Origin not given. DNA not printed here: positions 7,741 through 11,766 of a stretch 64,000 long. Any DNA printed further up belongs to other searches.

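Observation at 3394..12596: Locus encoding two giant collinear paralogous envelope proteins, a 319-aa anchored partner and an embedded membrane-bound XRE regulator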

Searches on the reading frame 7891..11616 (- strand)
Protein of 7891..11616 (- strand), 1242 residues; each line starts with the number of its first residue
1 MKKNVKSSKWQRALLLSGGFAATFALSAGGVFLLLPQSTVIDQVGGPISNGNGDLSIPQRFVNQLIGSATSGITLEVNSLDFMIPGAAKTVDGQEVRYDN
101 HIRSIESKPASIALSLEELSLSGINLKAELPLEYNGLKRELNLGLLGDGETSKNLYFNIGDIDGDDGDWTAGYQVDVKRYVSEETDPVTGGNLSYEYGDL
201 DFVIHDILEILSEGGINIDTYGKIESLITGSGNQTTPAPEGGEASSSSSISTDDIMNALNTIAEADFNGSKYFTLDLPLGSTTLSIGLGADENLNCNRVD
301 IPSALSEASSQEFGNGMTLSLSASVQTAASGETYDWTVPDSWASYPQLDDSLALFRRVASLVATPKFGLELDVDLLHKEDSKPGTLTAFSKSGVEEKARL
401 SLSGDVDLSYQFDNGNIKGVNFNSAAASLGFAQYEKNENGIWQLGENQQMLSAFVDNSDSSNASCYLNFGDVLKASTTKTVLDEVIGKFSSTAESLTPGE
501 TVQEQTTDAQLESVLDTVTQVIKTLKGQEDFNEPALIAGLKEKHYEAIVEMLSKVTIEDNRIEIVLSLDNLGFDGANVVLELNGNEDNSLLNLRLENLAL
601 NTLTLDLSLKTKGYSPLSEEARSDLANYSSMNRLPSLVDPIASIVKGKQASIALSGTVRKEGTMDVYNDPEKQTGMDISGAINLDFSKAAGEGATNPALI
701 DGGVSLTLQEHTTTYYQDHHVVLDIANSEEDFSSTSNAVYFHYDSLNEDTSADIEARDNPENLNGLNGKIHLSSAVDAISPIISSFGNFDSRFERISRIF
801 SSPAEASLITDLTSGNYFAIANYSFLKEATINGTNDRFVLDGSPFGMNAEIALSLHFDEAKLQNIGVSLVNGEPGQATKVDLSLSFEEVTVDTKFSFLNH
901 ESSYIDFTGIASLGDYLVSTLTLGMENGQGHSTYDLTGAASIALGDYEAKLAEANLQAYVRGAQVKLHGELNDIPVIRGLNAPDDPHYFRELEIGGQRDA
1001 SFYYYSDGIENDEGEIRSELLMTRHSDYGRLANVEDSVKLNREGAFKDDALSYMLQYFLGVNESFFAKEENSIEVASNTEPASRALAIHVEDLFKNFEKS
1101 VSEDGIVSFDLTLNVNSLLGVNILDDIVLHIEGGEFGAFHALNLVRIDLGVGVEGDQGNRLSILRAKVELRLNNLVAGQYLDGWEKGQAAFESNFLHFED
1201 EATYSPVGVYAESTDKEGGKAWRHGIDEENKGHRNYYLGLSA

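Call 9: search_protein_families(library=pfam, proteins=[window:7891-11616:-], max_evalue=1)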
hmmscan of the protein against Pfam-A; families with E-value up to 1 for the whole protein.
window:7891-11616:- (1242 aa): 0 families

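Call 10: search_protein_families(library=ncbifam, proteins=[window:7891-11616:-], max_evalue=1)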
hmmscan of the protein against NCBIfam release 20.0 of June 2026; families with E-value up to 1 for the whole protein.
window:7891-11616:- (1242 aa): 1 family
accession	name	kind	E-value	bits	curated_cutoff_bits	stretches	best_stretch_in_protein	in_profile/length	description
NF008604.1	PRK11573.1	equivalog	0.11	11.3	475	1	468-570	308-409/428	hypothetical protein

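Call 14: search_solved_structures(query=window:7891-11616:-, max_evalue=1)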
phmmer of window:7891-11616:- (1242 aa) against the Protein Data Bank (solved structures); distinct sequences matched with E-value up to 1: 1.
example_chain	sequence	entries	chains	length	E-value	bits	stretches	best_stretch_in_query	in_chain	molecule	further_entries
1tqx_A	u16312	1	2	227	0.064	14.3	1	707-758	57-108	D-ribulose-5-phosphate 3-epimerase, putative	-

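Call 17: find_homologous_proteins(query=window:7891-11616:-)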
Query window:7891-11616:- (1242 aa): 15 proteins with E <= 0.001 among 8000 candidates.
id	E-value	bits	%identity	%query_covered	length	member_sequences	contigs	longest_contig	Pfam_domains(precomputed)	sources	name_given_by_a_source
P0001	0.0e+0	2731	100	100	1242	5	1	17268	-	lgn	-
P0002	0.0e+0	2192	80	100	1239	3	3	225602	-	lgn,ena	-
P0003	0.0e+0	1729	65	100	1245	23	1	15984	-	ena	-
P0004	0.0e+0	1721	64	100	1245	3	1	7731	-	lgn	-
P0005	0.0e+0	1597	60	100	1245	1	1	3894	-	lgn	-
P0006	0.0e+0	1487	57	100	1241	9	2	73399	-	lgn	-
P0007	0.0e+0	1224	50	100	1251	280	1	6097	-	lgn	-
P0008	4.5e-276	937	41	100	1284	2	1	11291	-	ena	-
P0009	4.4e-265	901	41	100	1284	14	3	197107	-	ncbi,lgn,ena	-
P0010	2.4e-216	739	37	98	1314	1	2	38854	-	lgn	-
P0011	1.0e-139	486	33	96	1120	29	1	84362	-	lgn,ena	-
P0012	8.8e-136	473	32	96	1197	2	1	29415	-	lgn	-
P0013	4.0e-101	358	27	96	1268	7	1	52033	-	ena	-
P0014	1.7e-95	339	28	93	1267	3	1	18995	-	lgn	-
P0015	1.5e-88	316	27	95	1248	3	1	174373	-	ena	-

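Call 19: find_related_loci(query=A1, collection=genome_contigs, flank=10000)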
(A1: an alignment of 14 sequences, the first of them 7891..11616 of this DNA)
Query A1 (1242 aa) in genome_contigs; peptide patterns used: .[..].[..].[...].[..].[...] (x = any residue, [..] = any of these).
75 stretches matched a pattern; 38 encode a relative of the query (tblastn E <= 1e-3); 38 distinct loci.
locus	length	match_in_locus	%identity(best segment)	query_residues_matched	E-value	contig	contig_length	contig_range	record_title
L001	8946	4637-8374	65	1-1242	0e+0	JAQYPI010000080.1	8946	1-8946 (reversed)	MAG: Bacillales bacterium isolate SUG2074 k141_285283, whole genome shotgun sequence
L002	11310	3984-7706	64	1-1242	0e+0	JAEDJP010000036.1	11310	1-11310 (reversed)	MAG: Bacilli bacterium isolate MAG191 NODE_6131_length_11310_cov_4.520924, whole genome shotgun sequence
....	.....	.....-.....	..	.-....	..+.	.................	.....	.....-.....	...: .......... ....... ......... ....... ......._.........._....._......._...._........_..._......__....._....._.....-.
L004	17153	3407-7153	50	1-1238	0e+0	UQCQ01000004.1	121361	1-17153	uncultured Mollicutes bacterium isolate UMGS153 genome assembly, contig: NODE_57_length_121361_cov_6.003124, whole genom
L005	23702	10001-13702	57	2-1241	0e+0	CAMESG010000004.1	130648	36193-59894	MAG: uncultured Mollicutes bacterium isolate SRR11489785_bin.2_metaWRAP_v1.3_MAG genome assembly, contig: ERZ11466792.60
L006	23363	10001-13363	32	15-1236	1e-154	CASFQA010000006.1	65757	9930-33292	uncultured bacterium isolate B31_L2_392392_idba_bin.84 genome assembly, contig: B31_L2_392392_idba_bin.84.fa_scaffold_32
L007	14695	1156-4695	31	1-1208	5e-150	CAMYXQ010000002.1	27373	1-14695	MAG TPA_asm: uncultured Bacillales bacterium isolate SRR10912534_bin.23_metaWRAP_v1.3_MAG genome assembly, contig: ERZ14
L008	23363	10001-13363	31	11-1201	4e-148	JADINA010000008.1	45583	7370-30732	MAG: Candidatus Alloenteromonas pullistercoris isolate 17113 E1M07__C36128_L45583_SRR9113726, whole genome shotgun seque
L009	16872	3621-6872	32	12-1197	1e-145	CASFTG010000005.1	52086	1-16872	uncultured bacterium isolate A3_L3_373373_idba_bin.15 genome assembly, contig: A3_L3_373373_idba_bin.15.fa_scaffold_351,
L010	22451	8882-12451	30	17-1180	1e-133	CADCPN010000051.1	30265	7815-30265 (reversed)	MAG: uncultured Erysipelotrichaceae bacterium isolate RUG14861 genome assembly, contig: RUG14861_asm_51, whole genome sh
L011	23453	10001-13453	30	34-1177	9e-122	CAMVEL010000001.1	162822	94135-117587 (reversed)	MAG TPA_asm: uncultured Erysipelotrichaceae bacterium isolate SRR8387716_bin.60_metaWRAP_v1.3_MAG genome assembly, conti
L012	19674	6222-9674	30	34-1177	9e-121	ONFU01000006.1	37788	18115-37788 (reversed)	uncultured Erysipelotrichaceae bacterium isolate RUG266 genome assembly, contig: scaffold_630, whole genome shotgun sequ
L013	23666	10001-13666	28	11-1196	7e-114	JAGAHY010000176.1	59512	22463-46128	MAG: Bacilli bacterium isolate RGIG8459 Water_deer_Abomasum.Co__c581102, whole genome shotgun sequence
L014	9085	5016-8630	28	1-1217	3e-112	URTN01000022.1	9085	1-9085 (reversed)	uncultured Mollicutes bacterium isolate UMGS1337 genome assembly, contig: NODE_3217_length_9085_cov_6.538981, whole geno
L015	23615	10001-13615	28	1-1217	5e-112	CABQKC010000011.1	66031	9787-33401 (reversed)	MAG TPA_asm: uncultured Bacillales bacterium isolate MGYG-HGUT-00664 genome assembly, contig: GUT_GENOME021839_11, whole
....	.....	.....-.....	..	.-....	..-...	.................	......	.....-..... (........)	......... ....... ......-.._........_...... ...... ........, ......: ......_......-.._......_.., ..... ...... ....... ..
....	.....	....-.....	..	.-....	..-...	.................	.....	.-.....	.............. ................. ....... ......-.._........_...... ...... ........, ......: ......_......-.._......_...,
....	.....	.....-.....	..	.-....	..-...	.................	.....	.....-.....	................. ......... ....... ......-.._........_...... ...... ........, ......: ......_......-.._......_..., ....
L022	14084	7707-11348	27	2-1242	8e-104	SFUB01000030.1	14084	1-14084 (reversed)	MAG: bacterium isolate W1P33.029 Contig1547, whole genome shotgun sequence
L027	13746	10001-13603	27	11-1242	5e-90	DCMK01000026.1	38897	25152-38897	MAG TPA_asm: Bacillales bacterium UBA1624 UBA1624_contig_154, whole genome shotgun sequence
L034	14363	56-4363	26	111-1242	8e-63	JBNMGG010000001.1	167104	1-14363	MAG: Candidatus Enteromonas sp. isolate CM_BacEnt99.154 k141_5258_length_167104_cov_13.7197, whole genome shotgun sequen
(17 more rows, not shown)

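Call 23: find_homologous_proteins(query=A1, max_evalue=0.001)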
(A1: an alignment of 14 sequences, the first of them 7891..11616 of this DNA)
Query A1 (14 sequences) (1242 aa, profile of the alignment): 14 proteins with E <= 0.001 among 8000 candidates.
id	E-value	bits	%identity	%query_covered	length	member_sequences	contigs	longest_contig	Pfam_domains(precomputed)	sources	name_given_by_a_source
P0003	0.0e+0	1739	65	100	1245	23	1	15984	-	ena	-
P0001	0.0e+0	1737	100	100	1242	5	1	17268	-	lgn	-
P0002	0.0e+0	1736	80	100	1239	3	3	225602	-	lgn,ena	-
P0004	0.0e+0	1695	64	100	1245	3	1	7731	-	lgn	-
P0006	0.0e+0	1662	57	100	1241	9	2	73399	-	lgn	-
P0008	0.0e+0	1659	41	100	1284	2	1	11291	-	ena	-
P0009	0.0e+0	1644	41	100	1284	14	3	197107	-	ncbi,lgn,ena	-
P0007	0.0e+0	1633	50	100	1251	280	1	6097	-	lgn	-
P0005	0.0e+0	1615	60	100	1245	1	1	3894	-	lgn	-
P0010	0.0e+0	1446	37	98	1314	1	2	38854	-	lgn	-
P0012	0.0e+0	1371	32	96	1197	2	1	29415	-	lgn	-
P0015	0.0e+0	1360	27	95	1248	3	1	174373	-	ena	-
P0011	0.0e+0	1283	33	96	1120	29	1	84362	-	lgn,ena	-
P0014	0.0e+0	1273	28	93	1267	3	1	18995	-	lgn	-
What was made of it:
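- Tried and rejected: A second word-indexed homolog search with the alignment A1 found nothing new (call 23).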

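Call 50: predict_structure(alignment_id=A4)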
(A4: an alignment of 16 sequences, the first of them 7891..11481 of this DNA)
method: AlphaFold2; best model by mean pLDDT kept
length: 1197 residues; sequences in the alignment: 16
mean_pLDDT: 65.8   pTM: 0.42
mean pLDDT of the five models: 65.8, 64.2, 64.0, 61.0, 59.0
residues with pLDDT >= 90: 10; 70-90: 573; 50-70: 353; < 50: 261
segments of 3 or more residues with pLDDT < 50: 1-8, 44-50, 120-124, 141-158, 160-177, 184-205, 305-317, 341-345, 437-502, 589-591, 619-623, 736-764, 1023-1040, 1166-1197
pLDDT, mean of each block of 10 residues (from residue 1): 42 79 77 81 48 70 79 65 77 74 66 67 56 56 46 44 46 46 40 33 49 75 83 70 84 86 76 82 61 71 50 50 83 66 51 82 69 71 79 80 72 68 68 56 36 37 43 44 37 39 59 66 73 76 70 74 81 76 61 58 81 68 57 88 66 76 76 84 72 84 57 67 78 50 36 32 49 54 67 70 74 70 77 81 81 81 76 76 73 80 74 82 85 67 64 84 67 75 67 60 58 63 38 40 67 81 83 62 86 81 73 60 85 79 83 76 54 36 36 34
secondary structure, 60 per line:
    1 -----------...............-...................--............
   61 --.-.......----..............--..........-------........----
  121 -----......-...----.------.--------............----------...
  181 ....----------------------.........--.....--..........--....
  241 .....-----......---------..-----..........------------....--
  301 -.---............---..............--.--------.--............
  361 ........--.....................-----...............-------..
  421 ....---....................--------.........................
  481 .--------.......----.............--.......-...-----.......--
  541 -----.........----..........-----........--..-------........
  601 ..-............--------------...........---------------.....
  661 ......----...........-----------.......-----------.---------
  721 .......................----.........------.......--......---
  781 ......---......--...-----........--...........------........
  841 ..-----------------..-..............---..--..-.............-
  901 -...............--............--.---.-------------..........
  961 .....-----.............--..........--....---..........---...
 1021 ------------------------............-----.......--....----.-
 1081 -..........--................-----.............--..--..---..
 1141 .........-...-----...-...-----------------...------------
elements in order (helices of 4 or more, strands of 3 or more residues): H12-26 E28-46 E49-60 E65-71 E79-89 E92-101 E109-116 E126-131 H156-167 H178-184 H207-215 E218-222 E225-234 E237-245 E251-256 E273-282 H295-298 H306-317 E321-334 E349-368 E371-391 E397-411 E419-424 E428-433 H434-447 H456-481 H490-496 H501-506 E507-513 E516-522 E532-538 E546-554 E559-568 H574-581 H593-602 E604-615 E630-640 E656-666 E671-681 E693-699 E721-726 H727-743 H748-756 H763-769 H772-777 E781-786 E790-795 E806-813 E816-826 E833-842 H863-876 E887-899 E902-916 E919-930 E951-965 E971-983 E986-995 H998-1001 H1005-1014 H1045-1048 E1049-1056 E1062-1068 H1071-1074 E1082-1091 E1094-1109 E1115-1127 H1139-1149 E1151-1153 E1159-1161
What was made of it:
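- The giant-A model has long antiparallel strands (call 50).
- Tried and rejected: Giant A was therefore modelled from only 16 sequences, giving moderate confidence (call 50).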

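Call 52: fold_search(model_id=the predicted structure, library=pdb)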
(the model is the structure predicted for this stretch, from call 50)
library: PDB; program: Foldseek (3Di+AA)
matches with E <= 10: 969; with E <= 0.001: 8
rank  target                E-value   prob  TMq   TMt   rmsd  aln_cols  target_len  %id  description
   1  4o4x_A                7.0e-05  0.54  0.06  0.10  32.4       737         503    8  Crystal structure of the vaccine antigen Transferrin Binding Protein B (TbpB) double mutant Tyr-167-Ala and Trp-176-Al (released 2015-01-14)
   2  3ve1_A                2.7e-04  0.47  0.07  0.12  31.6       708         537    7  The 2.9 angstrom crystal structure of Transferrin binding protein B (TbpB) from serogroup B M982 Neisseria meningitidi (released 2012-02-22)
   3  5iv9_A                3.2e-04  0.13  0.06  0.08  40.3      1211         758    7  The LPS Transporter LptDE from Klebsiella pneumoniae, full-length (released 2016-05-18)
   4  4ft6                  4.0e-04  0.57  0.06  0.14  28.4       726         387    6  Crystal Structure of Pseudomonas aeruginosa OccK9 (OpdG) (released 2013-07-24)
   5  5dl8_A                6.0e-04  0.21  0.05  0.10  33.1       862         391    5  Crystal structure of Acinetobacter baumannii OccAB4 (released 2016-02-03)
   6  6i7s_G                6.0e-04  0.21  0.07  0.09  34.3      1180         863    8  Microsomal triglyceride transfer protein (released 2019-08-21)
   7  6i7s_H                7.6e-04  0.23  0.08  0.10  34.3      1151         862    8  Microsomal triglyceride transfer protein (released 2019-08-21)
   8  3t24_B                9.2e-04  0.38  0.05  0.14  27.9       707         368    6  Crystal structure of Pseudomonas aeruginosa OpdQ (released 2012-02-08)
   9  2qtk_A                1.1e-03  0.41  0.05  0.14  28.6       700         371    6  Crystal Structure of the outer membrane protein opdK from Pseudomonas aeruginosa (released 2008-06-24)
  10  4o4x_B                1.2e-03  0.23  0.05  0.10  33.6       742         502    7  Crystal structure of the vaccine antigen Transferrin Binding Protein B (TbpB) double mutant Tyr-167-Ala and Trp-176-Al (released 2015-01-14)
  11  3sy9_A                1.5e-03  0.47  0.06  0.16  28.6       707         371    7  Crystal structure of Pseudomonas aeruginosa OccD2 (OpdC) (released 2012-02-08)
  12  3pqu_A                1.5e-03  0.21  0.06  0.10  31.7       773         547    8  The crystal structures of porcine pathogen AsH57_TbpB (released 2011-02-02)
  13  3sy9_B                1.6e-03  0.47  0.06  0.16  29.6       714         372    7  Crystal structure of Pseudomonas aeruginosa OccD2 (OpdC) (released 2012-02-08)
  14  3hol                  1.6e-03  0.23  0.06  0.12  31.7       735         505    8  The Structure of Intact Ap-TbpB (N and C lobes) (released 2009-10-06)
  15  8h1r_D                1.9e-03  0.11  0.06  0.08  39.2      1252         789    6  Crystal structure of LptDE-YifL complex (released 2023-10-25)
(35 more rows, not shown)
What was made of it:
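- On AsmA/TamB/Lpt bridge-type lipid transporters (giants): Foldseek TM to LptD-LptE is 0.06 at prob 0.13 (call 52).
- On TbpB-like surface lipoproteins (giants): TbpB is the top Foldseek hit by E-value (7e-5), but TM is 0.06-0.10 and rmsd exceeds 30 A (call 52).
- Closest known: Bridge-like lipid transfer proteins. Same: There are weak Foldseek hits to LptD (call 52).
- The giant-A model shares two weak hits with p319: SAOUHSC_02783 (prob 0.90) and microsomal triglyceride transfer protein (call 52). Weak Foldseek hits to LptD-LptE and microsomal triglyceride transfer protein, at E about 3e-4 to 8e-4 (call 52). Foldseek TM 0.06-0.08 and prob 0.13-0.23 (call 52).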
